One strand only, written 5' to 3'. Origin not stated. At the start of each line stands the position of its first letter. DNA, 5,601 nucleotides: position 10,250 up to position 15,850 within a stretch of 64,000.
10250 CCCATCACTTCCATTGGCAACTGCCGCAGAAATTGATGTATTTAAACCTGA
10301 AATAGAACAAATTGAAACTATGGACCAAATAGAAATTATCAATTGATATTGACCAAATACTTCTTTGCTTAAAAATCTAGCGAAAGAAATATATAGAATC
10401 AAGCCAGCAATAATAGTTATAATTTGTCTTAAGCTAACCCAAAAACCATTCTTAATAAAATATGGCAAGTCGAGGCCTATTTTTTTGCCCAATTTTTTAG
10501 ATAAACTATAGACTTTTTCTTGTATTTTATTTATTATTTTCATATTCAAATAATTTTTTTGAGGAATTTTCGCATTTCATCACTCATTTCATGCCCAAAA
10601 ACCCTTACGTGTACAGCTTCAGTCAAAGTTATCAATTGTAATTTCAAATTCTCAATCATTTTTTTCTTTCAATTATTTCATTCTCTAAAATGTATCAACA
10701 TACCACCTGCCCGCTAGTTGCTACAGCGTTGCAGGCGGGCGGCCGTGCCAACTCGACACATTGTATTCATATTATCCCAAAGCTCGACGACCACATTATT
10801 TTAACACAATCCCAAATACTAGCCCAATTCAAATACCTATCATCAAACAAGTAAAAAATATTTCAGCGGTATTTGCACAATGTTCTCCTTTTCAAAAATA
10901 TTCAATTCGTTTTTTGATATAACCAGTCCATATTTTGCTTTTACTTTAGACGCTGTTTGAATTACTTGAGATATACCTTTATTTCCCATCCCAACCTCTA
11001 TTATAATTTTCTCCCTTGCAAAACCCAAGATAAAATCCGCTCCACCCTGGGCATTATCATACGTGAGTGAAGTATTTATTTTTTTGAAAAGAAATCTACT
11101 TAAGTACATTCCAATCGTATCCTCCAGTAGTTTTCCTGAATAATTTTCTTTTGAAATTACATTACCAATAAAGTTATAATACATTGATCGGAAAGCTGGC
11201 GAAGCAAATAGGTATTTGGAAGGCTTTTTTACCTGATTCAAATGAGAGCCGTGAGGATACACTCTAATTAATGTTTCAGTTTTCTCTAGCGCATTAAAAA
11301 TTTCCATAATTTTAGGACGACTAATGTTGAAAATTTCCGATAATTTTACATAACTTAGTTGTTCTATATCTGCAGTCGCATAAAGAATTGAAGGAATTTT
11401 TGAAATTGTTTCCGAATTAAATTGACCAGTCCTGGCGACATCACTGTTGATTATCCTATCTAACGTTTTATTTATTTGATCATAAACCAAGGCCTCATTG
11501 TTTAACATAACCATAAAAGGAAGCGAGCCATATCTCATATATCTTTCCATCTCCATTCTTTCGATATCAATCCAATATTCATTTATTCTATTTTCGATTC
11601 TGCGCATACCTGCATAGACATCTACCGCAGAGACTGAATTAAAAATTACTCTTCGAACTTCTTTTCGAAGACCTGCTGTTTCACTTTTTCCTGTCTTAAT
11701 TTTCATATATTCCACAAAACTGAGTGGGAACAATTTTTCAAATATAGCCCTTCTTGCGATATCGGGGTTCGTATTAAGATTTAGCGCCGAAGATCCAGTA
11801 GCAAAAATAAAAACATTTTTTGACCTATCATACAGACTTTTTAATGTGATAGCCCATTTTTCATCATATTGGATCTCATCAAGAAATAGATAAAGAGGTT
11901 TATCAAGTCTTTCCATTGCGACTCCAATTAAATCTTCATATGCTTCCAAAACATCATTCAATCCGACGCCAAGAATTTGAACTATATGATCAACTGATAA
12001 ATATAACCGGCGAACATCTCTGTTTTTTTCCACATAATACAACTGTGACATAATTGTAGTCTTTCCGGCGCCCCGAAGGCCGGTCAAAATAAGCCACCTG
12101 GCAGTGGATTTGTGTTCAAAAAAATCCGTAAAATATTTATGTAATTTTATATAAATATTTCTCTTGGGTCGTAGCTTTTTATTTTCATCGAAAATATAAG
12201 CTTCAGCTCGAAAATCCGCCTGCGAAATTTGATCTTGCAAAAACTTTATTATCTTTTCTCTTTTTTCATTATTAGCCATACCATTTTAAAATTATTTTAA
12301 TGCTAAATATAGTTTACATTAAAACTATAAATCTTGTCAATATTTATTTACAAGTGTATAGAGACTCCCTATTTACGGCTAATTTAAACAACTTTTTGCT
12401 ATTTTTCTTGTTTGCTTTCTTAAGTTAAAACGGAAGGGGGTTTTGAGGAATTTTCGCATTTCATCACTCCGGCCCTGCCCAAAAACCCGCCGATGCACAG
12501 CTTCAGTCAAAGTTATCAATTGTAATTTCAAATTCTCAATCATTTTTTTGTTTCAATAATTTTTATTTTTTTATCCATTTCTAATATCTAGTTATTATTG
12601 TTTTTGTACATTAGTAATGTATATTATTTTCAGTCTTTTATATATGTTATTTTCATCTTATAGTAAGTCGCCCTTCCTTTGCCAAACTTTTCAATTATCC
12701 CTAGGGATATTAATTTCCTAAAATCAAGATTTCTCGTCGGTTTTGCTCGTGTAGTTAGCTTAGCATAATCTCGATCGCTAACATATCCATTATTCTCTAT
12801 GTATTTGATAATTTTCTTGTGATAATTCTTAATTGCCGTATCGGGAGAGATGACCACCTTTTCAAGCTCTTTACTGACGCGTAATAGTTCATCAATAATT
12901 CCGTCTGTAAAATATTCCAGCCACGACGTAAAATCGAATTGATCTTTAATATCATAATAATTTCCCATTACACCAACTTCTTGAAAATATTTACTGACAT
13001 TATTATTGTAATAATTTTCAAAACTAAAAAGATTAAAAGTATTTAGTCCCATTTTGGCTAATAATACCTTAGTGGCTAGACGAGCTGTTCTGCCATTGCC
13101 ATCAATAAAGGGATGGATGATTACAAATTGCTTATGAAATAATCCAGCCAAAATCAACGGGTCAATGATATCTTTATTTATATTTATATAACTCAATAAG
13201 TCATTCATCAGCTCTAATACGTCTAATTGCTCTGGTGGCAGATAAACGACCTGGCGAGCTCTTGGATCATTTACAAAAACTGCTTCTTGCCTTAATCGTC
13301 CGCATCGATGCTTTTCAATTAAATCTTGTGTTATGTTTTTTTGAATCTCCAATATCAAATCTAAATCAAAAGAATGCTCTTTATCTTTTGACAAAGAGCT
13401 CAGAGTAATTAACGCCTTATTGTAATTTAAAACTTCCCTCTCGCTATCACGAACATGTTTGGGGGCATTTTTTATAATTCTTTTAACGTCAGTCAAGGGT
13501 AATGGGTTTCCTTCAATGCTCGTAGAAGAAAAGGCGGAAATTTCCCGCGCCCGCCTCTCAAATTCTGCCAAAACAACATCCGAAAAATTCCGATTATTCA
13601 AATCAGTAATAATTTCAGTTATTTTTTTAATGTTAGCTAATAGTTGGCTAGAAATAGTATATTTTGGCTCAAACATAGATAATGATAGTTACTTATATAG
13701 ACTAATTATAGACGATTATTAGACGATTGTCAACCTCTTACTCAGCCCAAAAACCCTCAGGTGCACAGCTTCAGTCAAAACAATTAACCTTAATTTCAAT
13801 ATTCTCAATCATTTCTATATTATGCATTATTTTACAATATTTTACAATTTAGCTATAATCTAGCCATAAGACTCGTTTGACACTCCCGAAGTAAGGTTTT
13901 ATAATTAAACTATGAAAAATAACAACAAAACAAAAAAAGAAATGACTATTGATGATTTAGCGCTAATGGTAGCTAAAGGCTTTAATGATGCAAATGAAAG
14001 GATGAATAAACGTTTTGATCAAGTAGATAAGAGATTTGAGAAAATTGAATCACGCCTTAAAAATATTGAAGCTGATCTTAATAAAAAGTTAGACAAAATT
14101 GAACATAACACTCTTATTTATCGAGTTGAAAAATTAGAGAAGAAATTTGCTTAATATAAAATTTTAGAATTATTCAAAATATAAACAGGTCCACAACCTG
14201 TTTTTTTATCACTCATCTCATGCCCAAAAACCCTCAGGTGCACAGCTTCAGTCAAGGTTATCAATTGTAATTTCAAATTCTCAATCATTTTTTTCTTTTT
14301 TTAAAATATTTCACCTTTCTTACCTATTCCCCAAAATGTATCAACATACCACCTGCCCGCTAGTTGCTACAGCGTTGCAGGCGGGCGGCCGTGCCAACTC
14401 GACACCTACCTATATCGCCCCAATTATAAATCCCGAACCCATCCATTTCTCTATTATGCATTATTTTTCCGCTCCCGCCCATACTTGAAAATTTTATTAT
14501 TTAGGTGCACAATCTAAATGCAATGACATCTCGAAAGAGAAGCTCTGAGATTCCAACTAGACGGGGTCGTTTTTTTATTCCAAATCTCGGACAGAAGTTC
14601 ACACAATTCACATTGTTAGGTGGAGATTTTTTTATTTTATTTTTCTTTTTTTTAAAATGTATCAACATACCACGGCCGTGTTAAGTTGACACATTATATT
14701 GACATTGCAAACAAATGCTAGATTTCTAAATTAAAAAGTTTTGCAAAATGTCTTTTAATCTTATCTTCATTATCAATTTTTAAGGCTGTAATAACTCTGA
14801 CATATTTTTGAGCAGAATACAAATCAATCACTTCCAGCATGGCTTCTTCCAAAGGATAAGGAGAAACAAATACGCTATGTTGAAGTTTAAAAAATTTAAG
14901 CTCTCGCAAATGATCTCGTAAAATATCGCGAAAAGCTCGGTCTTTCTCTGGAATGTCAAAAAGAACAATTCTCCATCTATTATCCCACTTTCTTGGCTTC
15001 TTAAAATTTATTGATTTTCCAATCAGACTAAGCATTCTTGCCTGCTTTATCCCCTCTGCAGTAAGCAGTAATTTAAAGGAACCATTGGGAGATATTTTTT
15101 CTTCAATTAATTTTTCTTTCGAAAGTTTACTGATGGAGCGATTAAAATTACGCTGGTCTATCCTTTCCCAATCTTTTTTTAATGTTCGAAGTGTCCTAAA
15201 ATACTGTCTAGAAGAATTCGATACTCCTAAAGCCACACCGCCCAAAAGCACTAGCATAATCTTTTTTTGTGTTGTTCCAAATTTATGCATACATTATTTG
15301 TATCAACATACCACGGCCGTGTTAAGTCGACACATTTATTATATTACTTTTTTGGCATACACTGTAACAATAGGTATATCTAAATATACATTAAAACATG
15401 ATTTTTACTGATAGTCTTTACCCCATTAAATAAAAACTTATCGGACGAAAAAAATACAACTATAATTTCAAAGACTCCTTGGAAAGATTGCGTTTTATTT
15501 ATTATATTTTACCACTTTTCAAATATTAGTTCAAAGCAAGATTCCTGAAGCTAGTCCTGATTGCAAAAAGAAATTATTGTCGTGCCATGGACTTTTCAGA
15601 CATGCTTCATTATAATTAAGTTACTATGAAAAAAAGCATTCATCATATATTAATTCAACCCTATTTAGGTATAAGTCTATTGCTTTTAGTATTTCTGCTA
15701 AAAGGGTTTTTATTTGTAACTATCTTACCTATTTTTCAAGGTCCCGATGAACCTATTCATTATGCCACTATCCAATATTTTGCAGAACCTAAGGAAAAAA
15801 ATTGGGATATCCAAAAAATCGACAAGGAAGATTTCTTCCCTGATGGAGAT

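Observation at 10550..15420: Repeat-bracketed accessory island: AAA+/DUF4143 ATPase, class-II Fic protein, coiled-coil protein and a PaaX_C-like regulator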

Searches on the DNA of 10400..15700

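Call 24: search_rna_families(source=window, start=10400, end=15700, threshold=evalue, max_evalue=5)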
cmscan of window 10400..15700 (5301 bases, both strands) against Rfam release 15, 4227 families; matches with E-value up to 5: 1.
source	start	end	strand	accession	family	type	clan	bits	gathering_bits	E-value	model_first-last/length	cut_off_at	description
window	12086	12128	-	RF01388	isrD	Gene; sRNA;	-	22.2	37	0.48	1-51/51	no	isrD Hfq binding RNA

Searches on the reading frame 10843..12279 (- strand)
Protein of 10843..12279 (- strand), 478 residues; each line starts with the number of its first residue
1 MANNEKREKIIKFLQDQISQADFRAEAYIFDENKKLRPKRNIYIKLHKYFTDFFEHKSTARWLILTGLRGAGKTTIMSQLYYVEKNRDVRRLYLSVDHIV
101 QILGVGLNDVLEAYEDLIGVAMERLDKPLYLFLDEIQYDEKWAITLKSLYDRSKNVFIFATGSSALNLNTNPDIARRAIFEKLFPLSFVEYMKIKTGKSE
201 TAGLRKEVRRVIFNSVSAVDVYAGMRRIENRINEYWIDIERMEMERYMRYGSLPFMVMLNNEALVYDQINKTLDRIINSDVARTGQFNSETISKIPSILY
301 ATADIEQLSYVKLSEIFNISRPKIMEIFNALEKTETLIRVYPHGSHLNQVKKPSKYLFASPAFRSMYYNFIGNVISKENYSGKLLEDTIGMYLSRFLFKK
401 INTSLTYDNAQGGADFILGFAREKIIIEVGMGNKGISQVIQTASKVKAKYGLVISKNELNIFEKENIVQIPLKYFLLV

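Call 13: search_protein_families(library=pfam, proteins=[window:10843-12279:-], max_evalue=0.01)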
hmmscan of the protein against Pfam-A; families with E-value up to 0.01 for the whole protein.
window:10843-12279:- (478 aa): 5 families
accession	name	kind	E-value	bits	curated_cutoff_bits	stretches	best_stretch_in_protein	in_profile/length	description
PF13173.12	AAA_14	-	3.9e-23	82.3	27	1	61-192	3-129/129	AAA domain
PF13191.12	AAA_16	-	5e-06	27.5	32.6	0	51-86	17-51/167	AAA ATPase domain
PF13635.12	DUF4143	-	5.9e-05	23.3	28.1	1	288-429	12-157/160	Domain of unknown function (DUF4143)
PF20720.3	nSTAND3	-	0.0044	17.2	27.2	0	50-98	7-56/155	Novel STAND NTPase 3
PF13401.12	AAA_22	-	0.0067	17.2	27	0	58-139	3-96/130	AAA domain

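Call 14: search_protein_families(library=padloc, proteins=[window:10843-12279:-], max_evalue=0.01)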
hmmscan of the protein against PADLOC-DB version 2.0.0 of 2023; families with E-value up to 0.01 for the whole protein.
window:10843-12279:- (478 aa): 6 families
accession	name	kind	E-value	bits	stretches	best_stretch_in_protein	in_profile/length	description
PDLC04787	PDC-S01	-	1.4e-29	101.2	1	43-477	10-407/412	-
PDLC04789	PDC-S01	-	9.9e-21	72.2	1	55-387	12-293/375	-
PDLC04791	PDC-S01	-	3.1e-13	47.2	2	63-169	22-126/395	-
PDLC04788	PDC-S01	-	3.2e-13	47.4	1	55-464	14-416/448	-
PDLC04786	PDC-S01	-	1.1e-11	42.2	1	56-203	16-164/439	-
PDLC04790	PDC-S01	-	6.3e-09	33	1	58-193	25-147/422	-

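Call 15: search_protein_families(library=ncbifam, proteins=[window:10843-12279:-], max_evalue=0.01)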
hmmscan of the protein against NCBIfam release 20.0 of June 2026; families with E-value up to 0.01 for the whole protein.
window:10843-12279:- (478 aa): 3 families
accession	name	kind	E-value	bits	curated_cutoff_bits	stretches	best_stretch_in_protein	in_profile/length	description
NF004041.0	PRK05541.1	subfamily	0.0055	16.8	127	0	62-105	9-52/176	adenylyl-sulfate kinase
NF005992.0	PRK08116.1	subfamily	0.0059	15.8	189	1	4-100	59-154/269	hypothetical protein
TIGR03420.1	DnaA_homol_Hda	equivalog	0.0061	16.1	194.8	0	55-178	33-148/226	DnaA regulatory inactivator Hda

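Call 23: find_encoding_contigs(protein=window:10843-12279:-, flank=10000, max_places=6)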
Protein window:10843-12279:- (478 aa): 1 contig read that carries it; 1 place shown.
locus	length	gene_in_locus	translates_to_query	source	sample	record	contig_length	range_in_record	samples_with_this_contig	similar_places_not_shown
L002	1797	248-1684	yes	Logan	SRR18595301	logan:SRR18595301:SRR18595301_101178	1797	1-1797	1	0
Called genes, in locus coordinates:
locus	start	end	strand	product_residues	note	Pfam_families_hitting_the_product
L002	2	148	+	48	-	?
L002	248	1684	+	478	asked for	PF13191:AAA_16 (faint), PF13173:AAA_14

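Call 59: find_related_loci(query=window:10843-12279:-, collection=viral_contigs, flank=8000)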
Query window:10843-12279:- (478 aa) in viral_contigs; peptide patterns used: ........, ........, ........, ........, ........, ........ (x = any residue, [..] = any of these).
11 stretches matched a pattern, but none encodes a relative of the query by tblastn (E <= 1e-3).

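Call 81: search_solved_structures(query=window:10843-12279:-, max_evalue=0.01)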
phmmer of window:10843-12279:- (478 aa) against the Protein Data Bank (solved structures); distinct sequences matched with E-value up to 0.01: 0.

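Call 102: search_protein_families(library=phrogs, proteins=[window:10843-12279:-], max_evalue=0.001)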
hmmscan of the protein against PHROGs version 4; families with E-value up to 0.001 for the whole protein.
window:10843-12279:- (478 aa): 0 families

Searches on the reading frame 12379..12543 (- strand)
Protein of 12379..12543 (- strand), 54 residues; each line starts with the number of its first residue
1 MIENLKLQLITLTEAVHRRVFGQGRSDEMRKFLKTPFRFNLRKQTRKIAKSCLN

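Call 13: search_protein_families(library=pfam, proteins=[window:12379-12543:-], max_evalue=0.01)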
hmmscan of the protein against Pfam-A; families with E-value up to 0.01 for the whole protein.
window:12379-12543:- (54 aa): 0 families

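Call 63: search_protein_representatives(alignment_id=A4)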
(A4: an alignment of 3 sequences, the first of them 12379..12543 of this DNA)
Query: 3 sequences, 47 profile positions. Proteins with E-value up to 0.001 (for the whole library): 21; up to 1e-10: 2; up to 1e-30: 0. The best 21 are listed.
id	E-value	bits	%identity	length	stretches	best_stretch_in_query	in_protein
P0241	1.5e-27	111.2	-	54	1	1-47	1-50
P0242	3.6e-22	94.0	-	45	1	1-47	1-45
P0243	7.2e-08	48.2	-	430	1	2-34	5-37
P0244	1.6e-07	47.1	-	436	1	1-33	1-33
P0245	1.9e-06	43.6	-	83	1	5-34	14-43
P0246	4.1e-06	42.6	-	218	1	1-33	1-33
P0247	4.1e-06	42.6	-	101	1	5-34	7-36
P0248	4.4e-06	42.5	-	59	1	5-33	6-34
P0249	7.9e-06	41.7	-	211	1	1-33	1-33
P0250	1.1e-05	41.2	-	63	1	1-33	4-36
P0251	1.4e-05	40.9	-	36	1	1-34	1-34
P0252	1.9e-05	40.5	-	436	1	6-34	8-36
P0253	2.3e-05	40.2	-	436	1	4-34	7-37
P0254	3.8e-05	39.5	-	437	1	6-33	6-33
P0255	5.8e-05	38.9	-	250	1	7-33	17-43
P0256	1.2e-04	37.8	-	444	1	3-33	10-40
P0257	2.1e-04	37.1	-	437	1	7-33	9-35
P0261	6.3e-04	35.6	-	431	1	8-35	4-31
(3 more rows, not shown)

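Call 65: search_protein_families(library=pfam, proteins=[P0243, P0244, P0246, P0249, P0252, P0253, P0254, P0256, P0257, P0261], max_evalue=0.001)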
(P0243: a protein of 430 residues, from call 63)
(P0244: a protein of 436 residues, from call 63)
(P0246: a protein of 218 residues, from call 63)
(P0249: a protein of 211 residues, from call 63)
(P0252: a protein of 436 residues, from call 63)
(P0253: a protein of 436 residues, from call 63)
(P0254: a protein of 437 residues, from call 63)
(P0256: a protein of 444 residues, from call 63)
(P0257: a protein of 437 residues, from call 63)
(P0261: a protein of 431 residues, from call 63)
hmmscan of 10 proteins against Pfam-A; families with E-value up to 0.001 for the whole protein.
P0243 (430 aa): 2 families
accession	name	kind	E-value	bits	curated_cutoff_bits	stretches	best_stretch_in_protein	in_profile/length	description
PF01943.22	Polysacc_synt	-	6.6e-16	59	28.2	1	36-299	2-268/274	Polysaccharide biosynthesis protein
PF13440.11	Polysacc_synt_3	-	2.7e-06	27.3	23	1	59-315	1-254/293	Polysaccharide biosynthesis protein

P0244 (436 aa): 2 families
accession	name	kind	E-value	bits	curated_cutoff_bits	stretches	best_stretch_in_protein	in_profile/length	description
PF01943.22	Polysacc_synt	-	5.5e-29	101.9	28.2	1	37-305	6-273/274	Polysaccharide biosynthesis protein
PF13440.11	Polysacc_synt_3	-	1.2e-22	80.9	23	1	59-345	4-288/293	Polysaccharide biosynthesis protein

P0246 (218 aa): 2 families
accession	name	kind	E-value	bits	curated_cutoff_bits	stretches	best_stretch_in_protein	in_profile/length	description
PF01943.22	Polysacc_synt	-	4.3e-10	39.9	28.2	1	37-214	6-180/274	Polysaccharide biosynthesis protein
PF01554.23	MatE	-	8.8e-07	29.2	24.9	1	43-189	6-160/161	MatE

P0249 (211 aa): 1 family
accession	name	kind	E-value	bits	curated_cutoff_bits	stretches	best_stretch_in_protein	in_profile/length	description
PF01943.22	Polysacc_synt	-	8.2e-10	39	28.2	1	37-202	6-169/274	Polysaccharide biosynthesis protein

P0252 (436 aa): 2 families
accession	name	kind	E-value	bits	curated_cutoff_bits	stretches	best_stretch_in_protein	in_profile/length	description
PF13440.11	Polysacc_synt_3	-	7.1e-17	62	23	1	59-344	2-287/293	Polysaccharide biosynthesis protein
PF01943.22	Polysacc_synt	-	1.4e-16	61.2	28.2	1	36-304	3-272/274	Polysaccharide biosynthesis protein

P0253 (436 aa): 2 families
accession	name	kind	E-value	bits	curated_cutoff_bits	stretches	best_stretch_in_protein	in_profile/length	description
PF01943.22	Polysacc_synt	-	6.9e-29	101.6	28.2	1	36-305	2-273/274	Polysaccharide biosynthesis protein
PF13440.11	Polysacc_synt_3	-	5.7e-17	62.3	23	1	62-345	4-288/293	Polysaccharide biosynthesis protein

P0254 (437 aa): 2 families
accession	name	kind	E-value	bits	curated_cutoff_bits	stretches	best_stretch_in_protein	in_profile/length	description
PF01943.22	Polysacc_synt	-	2.3e-19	70.3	28.2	1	37-301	6-271/274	Polysaccharide biosynthesis protein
PF13440.11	Polysacc_synt_3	-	5.8e-13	49.2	23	1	59-343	4-288/293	Polysaccharide biosynthesis protein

P0256 (444 aa): 2 families
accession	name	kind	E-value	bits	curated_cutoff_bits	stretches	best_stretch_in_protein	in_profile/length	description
PF01943.22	Polysacc_synt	-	1.1e-26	94.3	28.2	1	44-309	6-273/274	Polysaccharide biosynthesis protein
PF13440.11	Polysacc_synt_3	-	4.3e-17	62.7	23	1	66-346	4-284/293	Polysaccharide biosynthesis protein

P0257 (437 aa): 2 families
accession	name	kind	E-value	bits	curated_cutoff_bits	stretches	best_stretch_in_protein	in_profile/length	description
PF01943.22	Polysacc_synt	-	5.9e-22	78.8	28.2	1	37-303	4-271/274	Polysaccharide biosynthesis protein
PF13440.11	Polysacc_synt_3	-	4.3e-18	66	23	1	60-334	3-274/293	Polysaccharide biosynthesis protein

P0261 (431 aa): 2 families
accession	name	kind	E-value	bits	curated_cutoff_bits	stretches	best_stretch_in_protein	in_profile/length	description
PF01943.22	Polysacc_synt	-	5.4e-23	82.2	28.2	1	29-299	2-273/274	Polysaccharide biosynthesis protein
PF13440.11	Polysacc_synt_3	-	5.6e-17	62.3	23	1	54-340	3-289/293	Polysaccharide biosynthesis protein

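Call 83: find_encoding_contigs(protein=P0244, flank=6000, max_places=4)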
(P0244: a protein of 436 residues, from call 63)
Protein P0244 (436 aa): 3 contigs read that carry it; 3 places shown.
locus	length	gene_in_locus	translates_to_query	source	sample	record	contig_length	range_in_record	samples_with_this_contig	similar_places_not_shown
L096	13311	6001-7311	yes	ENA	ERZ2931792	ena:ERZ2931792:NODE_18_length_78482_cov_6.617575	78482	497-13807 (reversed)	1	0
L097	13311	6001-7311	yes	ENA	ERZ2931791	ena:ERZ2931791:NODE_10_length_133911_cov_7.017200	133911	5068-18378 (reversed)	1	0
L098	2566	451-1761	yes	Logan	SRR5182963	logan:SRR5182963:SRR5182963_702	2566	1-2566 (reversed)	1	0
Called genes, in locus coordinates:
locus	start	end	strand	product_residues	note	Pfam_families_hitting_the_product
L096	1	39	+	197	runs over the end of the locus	PF01161:PBP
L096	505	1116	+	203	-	PF01300:Sua5_yciO_yrdC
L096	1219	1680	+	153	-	-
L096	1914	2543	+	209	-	-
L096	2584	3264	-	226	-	-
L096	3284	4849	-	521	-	PF02366:PMT, PF13231:PMT_2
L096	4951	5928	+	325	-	PF00106:adh_short (weak), PF01370:Epimerase, PF02719:Polysacc_synt_2, PF04321:RmlD_sub_bind, PF08659:KR, PF01073:3Beta_HSD, PF07993:NAD_binding_4, PF16363:GDP_Man_Dehyd, +1 more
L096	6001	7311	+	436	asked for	PF01943:Polysacc_synt, PF13440:Polysacc_synt_3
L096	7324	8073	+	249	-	PF02353:CMAS, PF03848:TehB (weak), PF13489:Methyltransf_23, PF07021:MetW, PF08241:Methyltransf_11, PF08242:Methyltransf_12, PF13649:Methyltransf_25, PF13847:Methyltransf_31, +1 more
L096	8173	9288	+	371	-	PF00534:Glycos_transf_1, PF13692:Glyco_trans_1_4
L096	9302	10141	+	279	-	PF13489:Methyltransf_23, PF06325:PrmA, PF08003:Methyltransf_9 (weak), PF13847:Methyltransf_31, PF08241:Methyltransf_11, PF08242:Methyltransf_12, PF13649:Methyltransf_25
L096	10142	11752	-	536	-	-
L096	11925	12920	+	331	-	PF09615:Cas_Csy3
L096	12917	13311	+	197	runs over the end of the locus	PF09618:Cas_Csy4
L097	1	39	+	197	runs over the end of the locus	PF01161:PBP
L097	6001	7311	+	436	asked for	PF01943:Polysacc_synt, PF13440:Polysacc_synt_3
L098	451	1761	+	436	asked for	PF01943:Polysacc_synt, PF13440:Polysacc_synt_3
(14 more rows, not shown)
